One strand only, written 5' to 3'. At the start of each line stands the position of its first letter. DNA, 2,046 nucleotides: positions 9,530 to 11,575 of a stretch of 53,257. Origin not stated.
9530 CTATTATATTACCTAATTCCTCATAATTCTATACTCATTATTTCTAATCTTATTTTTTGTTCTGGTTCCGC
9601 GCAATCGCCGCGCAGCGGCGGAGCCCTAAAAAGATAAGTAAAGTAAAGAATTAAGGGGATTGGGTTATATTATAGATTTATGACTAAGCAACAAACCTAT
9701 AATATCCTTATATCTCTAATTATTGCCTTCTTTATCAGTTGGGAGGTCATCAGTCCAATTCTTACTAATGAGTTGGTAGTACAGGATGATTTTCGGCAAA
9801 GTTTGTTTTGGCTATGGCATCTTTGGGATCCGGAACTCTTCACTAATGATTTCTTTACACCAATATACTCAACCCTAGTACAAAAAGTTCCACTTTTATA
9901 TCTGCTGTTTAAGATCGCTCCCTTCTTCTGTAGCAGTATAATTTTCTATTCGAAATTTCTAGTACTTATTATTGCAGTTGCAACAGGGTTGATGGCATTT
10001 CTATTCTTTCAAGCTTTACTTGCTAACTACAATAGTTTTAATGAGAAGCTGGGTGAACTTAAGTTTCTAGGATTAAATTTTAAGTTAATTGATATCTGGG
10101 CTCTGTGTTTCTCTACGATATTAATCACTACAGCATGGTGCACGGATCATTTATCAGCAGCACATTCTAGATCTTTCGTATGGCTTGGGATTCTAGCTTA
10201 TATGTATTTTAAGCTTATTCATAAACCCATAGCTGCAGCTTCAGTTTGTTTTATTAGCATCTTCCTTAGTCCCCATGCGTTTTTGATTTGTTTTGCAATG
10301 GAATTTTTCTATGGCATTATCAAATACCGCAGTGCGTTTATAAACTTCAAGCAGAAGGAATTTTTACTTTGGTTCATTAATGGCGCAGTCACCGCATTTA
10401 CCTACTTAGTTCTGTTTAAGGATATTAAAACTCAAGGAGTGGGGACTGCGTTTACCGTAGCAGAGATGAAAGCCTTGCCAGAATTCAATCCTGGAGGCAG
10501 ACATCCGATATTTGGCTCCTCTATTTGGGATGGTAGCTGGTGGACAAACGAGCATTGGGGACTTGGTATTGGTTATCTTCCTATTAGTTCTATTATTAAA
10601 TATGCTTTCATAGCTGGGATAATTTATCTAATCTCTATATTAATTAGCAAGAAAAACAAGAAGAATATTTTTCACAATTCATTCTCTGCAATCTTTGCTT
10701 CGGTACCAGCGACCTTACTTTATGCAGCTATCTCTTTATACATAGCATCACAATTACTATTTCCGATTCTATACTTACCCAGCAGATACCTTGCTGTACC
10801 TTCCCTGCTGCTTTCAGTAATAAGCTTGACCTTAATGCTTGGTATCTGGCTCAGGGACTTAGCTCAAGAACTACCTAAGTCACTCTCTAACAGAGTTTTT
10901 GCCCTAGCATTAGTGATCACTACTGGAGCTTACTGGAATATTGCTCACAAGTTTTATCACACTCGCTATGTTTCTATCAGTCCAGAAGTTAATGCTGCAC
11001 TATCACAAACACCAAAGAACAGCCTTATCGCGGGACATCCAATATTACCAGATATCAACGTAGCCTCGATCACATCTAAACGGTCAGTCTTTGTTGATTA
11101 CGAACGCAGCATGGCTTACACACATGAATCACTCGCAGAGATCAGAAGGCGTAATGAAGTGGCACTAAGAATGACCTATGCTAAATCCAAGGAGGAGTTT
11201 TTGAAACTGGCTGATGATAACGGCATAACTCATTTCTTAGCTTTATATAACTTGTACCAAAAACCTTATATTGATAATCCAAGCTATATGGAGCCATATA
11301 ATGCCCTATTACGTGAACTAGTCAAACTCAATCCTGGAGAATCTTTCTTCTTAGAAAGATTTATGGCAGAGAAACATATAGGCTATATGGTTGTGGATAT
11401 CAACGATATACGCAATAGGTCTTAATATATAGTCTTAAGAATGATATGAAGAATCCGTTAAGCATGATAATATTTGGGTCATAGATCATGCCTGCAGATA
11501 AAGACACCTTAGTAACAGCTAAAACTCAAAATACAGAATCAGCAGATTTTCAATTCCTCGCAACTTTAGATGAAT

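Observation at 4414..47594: Arn-like lipid-carrier sugar pathway combined with five GT-C-like membrane proteins and no recognisable Wzx/Wzy/ABC/initiating transferase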

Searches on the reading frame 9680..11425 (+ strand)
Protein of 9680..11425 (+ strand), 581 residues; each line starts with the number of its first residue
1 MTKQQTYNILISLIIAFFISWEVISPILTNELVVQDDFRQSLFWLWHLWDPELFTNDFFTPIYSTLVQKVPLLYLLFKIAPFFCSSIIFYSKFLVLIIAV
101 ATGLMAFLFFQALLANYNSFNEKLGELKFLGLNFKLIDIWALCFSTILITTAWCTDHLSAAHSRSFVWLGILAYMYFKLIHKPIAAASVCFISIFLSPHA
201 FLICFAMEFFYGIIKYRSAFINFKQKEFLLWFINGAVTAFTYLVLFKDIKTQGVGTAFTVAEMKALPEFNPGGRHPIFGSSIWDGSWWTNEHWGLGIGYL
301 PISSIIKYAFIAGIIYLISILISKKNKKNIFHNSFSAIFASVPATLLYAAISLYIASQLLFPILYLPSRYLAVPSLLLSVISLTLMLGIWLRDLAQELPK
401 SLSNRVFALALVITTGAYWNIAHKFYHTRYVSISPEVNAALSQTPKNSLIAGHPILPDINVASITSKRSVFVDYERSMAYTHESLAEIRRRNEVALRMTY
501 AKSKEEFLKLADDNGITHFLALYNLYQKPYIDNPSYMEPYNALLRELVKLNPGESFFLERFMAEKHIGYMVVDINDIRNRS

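Call 3: search_protein_families(library=pfam, proteins=[window:9680-11425:+], max_evalue=0.01)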
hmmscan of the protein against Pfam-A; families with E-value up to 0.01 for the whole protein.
window:9680-11425:+ (581 aa): 0 families

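Call 10: search_protein_families(library=ncbifam, proteins=[window:9680-11425:+], max_evalue=0.01)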
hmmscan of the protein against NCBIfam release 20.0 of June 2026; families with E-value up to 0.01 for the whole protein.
window:9680-11425:+ (581 aa): 0 families

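Call 20: find_homologous_proteins(query=window:9680-11425:+, max_evalue=0.001)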
Query window:9680-11425:+ (581 aa): 84 proteins with E <= 0.001 among 8000 candidates.
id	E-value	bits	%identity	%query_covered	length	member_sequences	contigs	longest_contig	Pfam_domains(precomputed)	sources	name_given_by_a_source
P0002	0.0e+0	1300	100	100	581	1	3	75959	-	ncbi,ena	-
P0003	0.0e+0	1053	78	100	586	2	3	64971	-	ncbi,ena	-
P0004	6.0e-294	994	74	100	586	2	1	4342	-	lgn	-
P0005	2.9e-281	952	72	99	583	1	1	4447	-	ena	-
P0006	1.2e-278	944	71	100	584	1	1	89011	-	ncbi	-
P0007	9.1e-231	786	62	100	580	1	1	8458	-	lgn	-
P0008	1.9e-204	699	56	99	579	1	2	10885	-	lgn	-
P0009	1.3e-203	696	56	96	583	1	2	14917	-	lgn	-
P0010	3.2e-191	655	54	97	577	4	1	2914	-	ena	-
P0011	7.8e-184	631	53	98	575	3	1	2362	-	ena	-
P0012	4.4e-182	625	52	98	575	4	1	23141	-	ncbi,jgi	jgi:hypothetical protein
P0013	8.8e-178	611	50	99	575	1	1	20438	-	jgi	jgi:hypothetical protein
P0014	1.2e-175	604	50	99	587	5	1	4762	-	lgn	-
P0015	3.9e-174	599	53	98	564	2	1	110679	-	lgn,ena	-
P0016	8.0e-173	594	47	97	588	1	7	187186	-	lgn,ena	-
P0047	7.2e-127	443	40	99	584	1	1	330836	-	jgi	jgi:hypothetical protein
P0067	9.2e-113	396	39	98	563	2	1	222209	-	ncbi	-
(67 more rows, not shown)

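Call 24: search_solved_structures(query=A2, max_evalue=10)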
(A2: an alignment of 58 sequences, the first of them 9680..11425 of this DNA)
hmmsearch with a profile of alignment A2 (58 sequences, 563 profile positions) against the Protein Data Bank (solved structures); distinct sequences matched with E-value up to 10: 2.
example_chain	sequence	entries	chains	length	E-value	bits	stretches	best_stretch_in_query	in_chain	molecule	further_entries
21ag_R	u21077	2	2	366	0.073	15.2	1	310-431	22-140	5-hydroxytryptamine receptor 1F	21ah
6lnw_B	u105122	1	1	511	2.3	10.2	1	482-537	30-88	Accessory secretory protein Asp2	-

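Call 33: find_encoding_contigs(protein=P0006, flank=10000, max_places=2)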
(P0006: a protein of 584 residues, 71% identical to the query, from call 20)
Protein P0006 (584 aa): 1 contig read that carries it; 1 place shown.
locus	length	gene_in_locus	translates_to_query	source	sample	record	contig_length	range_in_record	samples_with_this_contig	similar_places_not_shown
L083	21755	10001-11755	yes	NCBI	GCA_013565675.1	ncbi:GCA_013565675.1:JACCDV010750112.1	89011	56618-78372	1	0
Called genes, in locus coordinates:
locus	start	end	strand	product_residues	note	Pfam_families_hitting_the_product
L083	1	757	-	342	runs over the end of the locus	-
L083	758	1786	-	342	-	PF00682:HMGL-like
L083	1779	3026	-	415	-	PF01071:GARS_A (weak), PF02655:ATP-grasp_3, PF13535:ATP-grasp_4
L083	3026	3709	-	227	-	PF13847:Methyltransf_31 (weak), PF08241:Methyltransf_11 (weak), PF08242:Methyltransf_12, PF13649:Methyltransf_25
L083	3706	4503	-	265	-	PF04909:Amidohydro_2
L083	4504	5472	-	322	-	PF04041:Glyco_hydro_130 (faint), PF13088:BNR_2 (faint), PF22847:Glyco_hydro_43_rel (faint)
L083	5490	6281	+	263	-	-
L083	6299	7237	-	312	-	PF00535:Glycos_transf_2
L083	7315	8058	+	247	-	-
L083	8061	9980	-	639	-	PF13522:GATase_6, PF12481:DUF3700 (weak), PF13537:GATase_7, PF00733:Asn_synthase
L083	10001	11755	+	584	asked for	-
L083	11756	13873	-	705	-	-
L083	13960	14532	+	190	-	-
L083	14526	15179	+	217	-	PF00702:Hydrolase, PF13419:HAD_2, PF13242:Hydrolase_like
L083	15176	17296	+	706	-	PF00485:PRK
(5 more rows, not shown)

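Call 34: find_encoding_contigs(protein=P0047, flank=10000, max_places=2)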
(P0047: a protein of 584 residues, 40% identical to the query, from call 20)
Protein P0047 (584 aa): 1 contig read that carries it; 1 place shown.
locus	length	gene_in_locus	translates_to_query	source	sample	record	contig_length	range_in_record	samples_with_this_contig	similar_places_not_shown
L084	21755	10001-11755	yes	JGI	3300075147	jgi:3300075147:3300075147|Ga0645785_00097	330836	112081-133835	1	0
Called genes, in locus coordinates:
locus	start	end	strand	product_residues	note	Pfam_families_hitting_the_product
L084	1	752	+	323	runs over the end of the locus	PF04041:Glyco_hydro_130 (faint), PF22847:Glyco_hydro_43_rel (weak)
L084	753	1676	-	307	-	PF00535:Glycos_transf_2, PF10111:Glyco_tranf_2_2 (weak)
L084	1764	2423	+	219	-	PF09359:VTC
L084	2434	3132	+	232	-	PF16316:DUF4956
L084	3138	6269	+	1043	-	PF05048:NosD, PF13229:Beta_helix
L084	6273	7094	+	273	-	PF13489:Methyltransf_23, PF08241:Methyltransf_11 (weak)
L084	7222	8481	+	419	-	PF13173:AAA_14, PF13635:DUF4143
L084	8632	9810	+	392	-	PF13173:AAA_14, PF13635:DUF4143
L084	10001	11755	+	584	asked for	-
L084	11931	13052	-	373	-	-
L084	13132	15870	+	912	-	-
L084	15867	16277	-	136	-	-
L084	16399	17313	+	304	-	PF00288:GHMP_kinases_N, PF08544:GHMP_kinases_C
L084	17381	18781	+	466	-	PF00595:PDZ, PF13180:PDZ_2 (weak), PF17820:PDZ_6, PF03572:Peptidase_S41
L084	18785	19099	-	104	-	-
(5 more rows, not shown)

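Call 35: find_encoding_contigs(protein=P0067, flank=10000, max_places=2)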
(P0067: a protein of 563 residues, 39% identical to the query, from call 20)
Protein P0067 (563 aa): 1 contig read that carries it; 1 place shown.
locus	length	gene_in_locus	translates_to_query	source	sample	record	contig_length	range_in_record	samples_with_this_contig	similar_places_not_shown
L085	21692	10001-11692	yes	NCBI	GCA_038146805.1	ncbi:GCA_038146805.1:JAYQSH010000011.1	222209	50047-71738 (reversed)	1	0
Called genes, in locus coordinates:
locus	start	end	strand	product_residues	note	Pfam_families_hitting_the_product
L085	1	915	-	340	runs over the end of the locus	-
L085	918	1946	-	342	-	PF00682:HMGL-like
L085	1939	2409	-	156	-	PF18603:LAL_C2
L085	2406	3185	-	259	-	PF01071:GARS_A (weak), PF13535:ATP-grasp_4 (weak)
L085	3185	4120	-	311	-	PF00535:Glycos_transf_2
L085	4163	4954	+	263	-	-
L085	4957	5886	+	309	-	PF22847:Glyco_hydro_43_rel (weak)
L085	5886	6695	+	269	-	PF04909:Amidohydro_2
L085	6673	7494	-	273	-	PF00483:NTP_transferase, PF25084:LbH_EIF2B (weak), PF00132:Hexapep (faint), PF25087:GMPPB_C (weak)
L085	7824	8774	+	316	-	PF01073:3Beta_HSD, PF01370:Epimerase, PF02719:Polysacc_synt_2, PF04321:RmlD_sub_bind, PF16363:GDP_Man_Dehyd, PF07993:NAD_binding_4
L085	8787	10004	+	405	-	PF01041:DegT_DnrJ_EryC1, PF00155:Aminotran_1_2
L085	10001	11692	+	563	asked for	-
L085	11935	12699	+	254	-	PF00535:Glycos_transf_2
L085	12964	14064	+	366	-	PF00483:NTP_transferase (faint)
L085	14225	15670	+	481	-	PF03062:MBOAT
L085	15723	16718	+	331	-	-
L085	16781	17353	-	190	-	PF01613:Flavin_Reduct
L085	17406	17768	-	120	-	-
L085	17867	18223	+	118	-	PF03745:DUF309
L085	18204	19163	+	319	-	PF01507:PAPS_reduct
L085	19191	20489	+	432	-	PF00009:GTP_EFTU, PF01926:MMR_HSR1 (faint), PF22594:GTP-eEF1A_C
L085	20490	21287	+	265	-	PF00218:IGPS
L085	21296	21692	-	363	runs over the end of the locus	-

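Call 36: find_related_loci(query=A2, collection=genome_contigs, flank=10000)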
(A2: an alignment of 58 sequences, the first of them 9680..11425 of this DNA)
Query A2 (581 aa) in genome_contigs; peptide patterns used: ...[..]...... (x = any residue, [..] = any of these).
600 stretches matched a pattern (row limit reached: there are more); 550 encode a relative of the query (tblastn E <= 1e-3); the best 80 are kept; 79 distinct loci.
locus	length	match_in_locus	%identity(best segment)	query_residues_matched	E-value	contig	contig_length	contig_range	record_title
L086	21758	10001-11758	73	1-581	0e+0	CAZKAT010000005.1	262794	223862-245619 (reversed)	MAG TPA_asm: uncultured Gammaproteobacteria bacterium isolate SRP150892_co1_169 genome assembly, contig: NODE_18_length_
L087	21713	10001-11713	47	1-577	2e-167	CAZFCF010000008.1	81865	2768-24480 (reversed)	MAG TPA_asm: uncultured Gammaproteobacteria bacterium isolate SRP150892_co2_242 genome assembly, contig: NODE_252_length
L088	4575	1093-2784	49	1-577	3e-169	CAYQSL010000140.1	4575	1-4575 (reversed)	MAG TPA_asm: uncultured Gammaproteobacteria bacterium isolate SRP302895_co1_477 genome assembly, contig: NODE_41508_leng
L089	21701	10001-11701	44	10-579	7e-145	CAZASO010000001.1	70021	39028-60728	MAG TPA_asm: uncultured Gammaproteobacteria bacterium isolate SRP150892_co2_4 genome assembly, contig: NODE_358_length_7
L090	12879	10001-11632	40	1-569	2e-125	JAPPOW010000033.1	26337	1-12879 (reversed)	MAG: Candidatus Melainabacteria bacterium isolate SB9156_S5_bin_14 NODE_301_length_26337_cov_11.4889, whole genome shotg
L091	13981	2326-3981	38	11-580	4e-125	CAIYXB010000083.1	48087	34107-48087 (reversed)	uncultured bacterium isolate Loclat_bin-07551 genome assembly, contig: bin-07551:083/256, whole genome shotgun sequence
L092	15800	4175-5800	39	1-574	1e-122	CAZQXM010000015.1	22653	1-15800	MAG TPA_asm: uncultured Gammaproteobacteria bacterium isolate SRP150892_co2_5 genome assembly, contig: NODE_3071_length_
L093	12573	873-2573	39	1-580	6e-118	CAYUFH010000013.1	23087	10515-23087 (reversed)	MAG TPA_asm: uncultured Gammaproteobacteria bacterium isolate SRP150892_co1_100 genome assembly, contig: NODE_1902_lengt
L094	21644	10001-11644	39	9-577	3e-117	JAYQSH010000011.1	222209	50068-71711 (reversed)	MAG: bacterium isolate SD3109_NP_metabta_bins_sspec.tsv.297 scaffold_26803_pilon, whole genome shotgun sequence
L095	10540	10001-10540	43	1-201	2e-43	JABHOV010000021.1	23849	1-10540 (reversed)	MAG: Candidatus Melainabacteria bacterium isolate SI037S4_bin4 k141_1634199, whole genome shotgun sequence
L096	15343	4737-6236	24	6-520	3e-25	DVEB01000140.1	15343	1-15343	MAG TPA_asm: Synechococcales cyanobacterium M55_K2018_004 NODE_1122_length_15343_cov_7.141026, whole genome shotgun sequ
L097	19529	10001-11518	25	9-558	4e-25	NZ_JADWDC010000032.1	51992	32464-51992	Waterburya agarophytonicola KI4 NODE_197_length_51992_cov_213.980361, whole genome shotgun sequence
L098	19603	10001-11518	23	31-564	5e-25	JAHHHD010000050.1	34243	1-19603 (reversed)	MAG: Drouetiella hepatica Uher 2000/2452 scaffold_265_c1, whole genome shotgun sequence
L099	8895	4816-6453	23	11-580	2e-24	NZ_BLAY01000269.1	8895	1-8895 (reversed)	Microseira wollei NIES-4236 sequence269, whole genome shotgun sequence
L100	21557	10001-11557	21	10-553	3e-24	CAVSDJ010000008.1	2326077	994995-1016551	MAG: Blastocatellia bacterium isolate MFD01916.bin.3.112 genome assembly, contig: contig_6494, whole genome shotgun sequ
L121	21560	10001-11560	24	11-555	2e-22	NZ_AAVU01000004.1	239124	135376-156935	Lyngbya sp. PCC 8106 1099428180516, whole genome shotgun sequence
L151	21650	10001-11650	23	30-580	1e-20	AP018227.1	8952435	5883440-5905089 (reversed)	Calothrix parasitica NIES-267 DNA, nearly complete genome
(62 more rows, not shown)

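Call 37: predict_structure(alignment_id=A2)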
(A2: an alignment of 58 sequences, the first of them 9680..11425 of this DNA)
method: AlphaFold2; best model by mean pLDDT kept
length: 581 residues; sequences in the alignment: 58
mean_pLDDT: 94.3   pTM: 0.92
mean pLDDT of the five models: 94.3, 93.7, 93.5, 93.2, 93.0
residues with pLDDT >= 90: 518; 70-90: 51; 50-70: 12; < 50: 0
segments of 3 or more residues with pLDDT < 50: none
pLDDT, mean of each block of 10 residues (from residue 1): 86 98 97 96 96 96 91 97 97 98 98 93 91 95 98 94 96 98 98 96 98 95 96 97 90 89 96 92 90 89 95 90 63 78 97 96 91 96 96 93 96 98 96 97 97 96 97 95 97 98 98 98 97 96 97 96 96 94 51
secondary structure, 60 per line:
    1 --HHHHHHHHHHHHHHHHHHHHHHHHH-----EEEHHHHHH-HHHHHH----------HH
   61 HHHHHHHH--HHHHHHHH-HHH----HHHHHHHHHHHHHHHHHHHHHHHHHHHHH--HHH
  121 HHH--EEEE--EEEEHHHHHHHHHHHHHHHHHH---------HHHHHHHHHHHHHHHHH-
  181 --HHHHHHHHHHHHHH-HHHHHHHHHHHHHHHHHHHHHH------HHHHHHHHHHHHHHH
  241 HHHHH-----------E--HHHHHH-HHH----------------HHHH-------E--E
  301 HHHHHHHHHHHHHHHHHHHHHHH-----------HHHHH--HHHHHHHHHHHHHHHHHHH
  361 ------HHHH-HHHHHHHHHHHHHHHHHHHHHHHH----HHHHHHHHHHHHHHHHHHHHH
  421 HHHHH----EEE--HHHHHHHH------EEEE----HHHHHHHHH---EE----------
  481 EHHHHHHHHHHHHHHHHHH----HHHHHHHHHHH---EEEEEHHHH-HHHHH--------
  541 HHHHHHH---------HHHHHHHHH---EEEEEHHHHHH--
elements in order: H3-27 E33-35 H36-41 H43-48 H59-68 H71-78 H87-115 H118-123 E126-129 E132-135 H136-153 H163-179 H183-196 H198-219 H226-245 H260-265 H286-289 H301-323 H335-339 H342-360 H367-370 H372-395 H400-425 E430-432 H435-442 E449-452 H457-465 H482-499 H504-514 E518-522 H523-526 H528-532 H541-547 H557-565 E569-573 H574-579

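Call 41: fold_search(model_id=the predicted structure, library=pdb)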
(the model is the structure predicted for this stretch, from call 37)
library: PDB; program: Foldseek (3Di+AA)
matches with E <= 10: 401; with E <= 0.001: 18
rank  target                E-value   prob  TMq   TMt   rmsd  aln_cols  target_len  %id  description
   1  8pn9_A                2.4e-06  1.00  0.46  0.41  12.4       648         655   10  Structure of human oligosaccharyltransferase OST-A complex bound to NGI-1 (released 2024-05-08)
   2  6s7o_A                4.1e-06  1.00  0.45  0.41  11.5       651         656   12  Cryo-EM structure of human oligosaccharyltransferase complex OST-A (released 2019-12-18)
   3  7zlh_A                5.5e-06  1.00  0.40  0.37  11.7       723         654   12  Cryo-EM structure of C-mannosyltransferase CeDPY19, in apo state, bound to CMT2-Fab and anti-Fab nanobody (released 2023-01-11)
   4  6gxc_A                5.7e-06  1.00  0.45  0.39  10.9       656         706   12  Bacterial oligosaccharyltransferase PglB in complex with an inhibitory peptide and a reactive lipid-linked oligosaccha (released 2018-11-14)
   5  5ogl_A                9.0e-06  1.00  0.46  0.39  11.2       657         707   12  Structure of bacterial oligosaccharyltransferase PglB in complex with an acceptor peptide and an lipid-linked oligosac (released 2017-10-25)
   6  8b6l_I                1.0e-05  1.00  0.37  0.33  12.8       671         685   10  Subtomogram average of the human Sec61-TRAP-OSTA-translocon (released 2022-12-07)
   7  7zlg_A                1.0e-05  1.00  0.38  0.34  16.2       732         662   13  Cryo-EM structure of C-mannosyltransferase CeDPY19, in complex with acceptor peptide and bound to CMT2-Fab and anti-Fa (released 2023-01-11)
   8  9n9j_I                1.0e-05  1.00  0.35  0.31  13.0       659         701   12  Structure of a GRP94 folding intermediate engaged with a CCDC134- and FKBP11-bound secretory translocon (released 2025-11-19)
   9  5gmy_A                1.2e-05  1.00  0.46  0.34  16.2       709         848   14  Crystal structure of the Archaeoglobus fulgidus oligosaccharyltransferase (O29867_ARCFU) tethered with an acceptor pep (released 2017-02-01)
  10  7zli_A                1.3e-05  1.00  0.39  0.35  15.7       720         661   12  Cryo-EM structure of C-mannosyltransferase CeDPY19, in complex with Dol25-P-Man and bound to CMT2-Fab and anti-Fab nan (released 2023-01-11)
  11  3rce_A                1.8e-05  1.00  0.46  0.40  11.1       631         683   13  Bacterial oligosaccharyltransferase PglB (released 2011-06-15)
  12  8if8_C                2.1e-05  1.00  0.34  0.34  19.9       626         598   10  Arabinosyltransferase AftA (released 2023-05-31)
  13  3wak                  2.9e-05  1.00  0.34  0.25  14.4       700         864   13  Crystal structure of the Archaeoglobus fulgidus oligosaccharyltransferase (O29867_ARCFU) in the apo form (released 2013-10-30)
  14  7e9s_A                6.4e-05  1.00  0.38  0.29  13.1       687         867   13  Archaeal oligosaccharyltransferase AglB from Archaeoglobus fulgidus in complex with an inhibitory peptide and a dolich (released 2021-09-08)
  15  6s7t_A                1.4e-04  1.00  0.38  0.33  12.4       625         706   12  Cryo-EM structure of human oligosaccharyltransferase complex OST-B (released 2019-12-18)
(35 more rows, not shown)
